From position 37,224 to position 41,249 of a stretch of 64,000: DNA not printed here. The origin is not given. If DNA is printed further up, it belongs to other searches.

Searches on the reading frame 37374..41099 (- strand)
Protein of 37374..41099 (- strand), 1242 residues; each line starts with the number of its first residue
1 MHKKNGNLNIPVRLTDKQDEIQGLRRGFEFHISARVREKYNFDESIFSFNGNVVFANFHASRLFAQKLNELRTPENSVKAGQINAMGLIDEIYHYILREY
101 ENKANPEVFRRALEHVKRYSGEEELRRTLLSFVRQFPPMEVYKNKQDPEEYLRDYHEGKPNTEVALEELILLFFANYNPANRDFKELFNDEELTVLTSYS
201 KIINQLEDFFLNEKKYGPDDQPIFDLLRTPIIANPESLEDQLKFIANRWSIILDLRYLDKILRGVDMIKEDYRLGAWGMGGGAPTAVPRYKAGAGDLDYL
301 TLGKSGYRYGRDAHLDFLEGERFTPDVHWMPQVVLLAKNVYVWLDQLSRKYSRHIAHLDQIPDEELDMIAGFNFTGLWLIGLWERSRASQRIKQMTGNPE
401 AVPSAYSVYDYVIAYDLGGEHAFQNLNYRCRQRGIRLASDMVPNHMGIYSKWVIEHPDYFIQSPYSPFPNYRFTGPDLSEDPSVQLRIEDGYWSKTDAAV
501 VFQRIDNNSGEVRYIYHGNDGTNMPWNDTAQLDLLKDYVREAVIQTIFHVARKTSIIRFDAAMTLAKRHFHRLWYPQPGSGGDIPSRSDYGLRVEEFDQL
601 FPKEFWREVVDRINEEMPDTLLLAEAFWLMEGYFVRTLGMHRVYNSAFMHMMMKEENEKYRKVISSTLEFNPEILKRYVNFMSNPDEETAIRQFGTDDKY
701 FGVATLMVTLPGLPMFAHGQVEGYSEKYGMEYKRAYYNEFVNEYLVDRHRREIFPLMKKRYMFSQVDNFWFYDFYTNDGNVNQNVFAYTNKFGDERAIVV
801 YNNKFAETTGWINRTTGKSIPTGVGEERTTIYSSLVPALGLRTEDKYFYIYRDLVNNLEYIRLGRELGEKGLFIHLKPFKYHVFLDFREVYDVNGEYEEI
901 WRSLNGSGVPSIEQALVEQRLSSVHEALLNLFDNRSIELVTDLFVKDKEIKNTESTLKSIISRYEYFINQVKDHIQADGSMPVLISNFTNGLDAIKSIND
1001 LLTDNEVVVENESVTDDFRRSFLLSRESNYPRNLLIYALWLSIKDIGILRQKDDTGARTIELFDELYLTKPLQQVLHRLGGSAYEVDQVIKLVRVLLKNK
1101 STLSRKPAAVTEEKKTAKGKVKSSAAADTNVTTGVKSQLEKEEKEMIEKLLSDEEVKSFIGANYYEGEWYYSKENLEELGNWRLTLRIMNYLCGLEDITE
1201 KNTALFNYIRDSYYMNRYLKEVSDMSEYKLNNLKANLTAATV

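Call 94: search_protein_families(library=pfam, proteins=[window:37374-41099:-], max_evalue=0.00001)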
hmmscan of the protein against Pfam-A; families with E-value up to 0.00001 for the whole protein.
window:37374-41099:- (1242 aa): 1 family
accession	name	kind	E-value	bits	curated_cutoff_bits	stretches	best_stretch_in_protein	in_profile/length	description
PF00128.31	Alpha-amylase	-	1.7e-10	41.2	22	1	364-772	23-406/446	Alpha amylase, catalytic domain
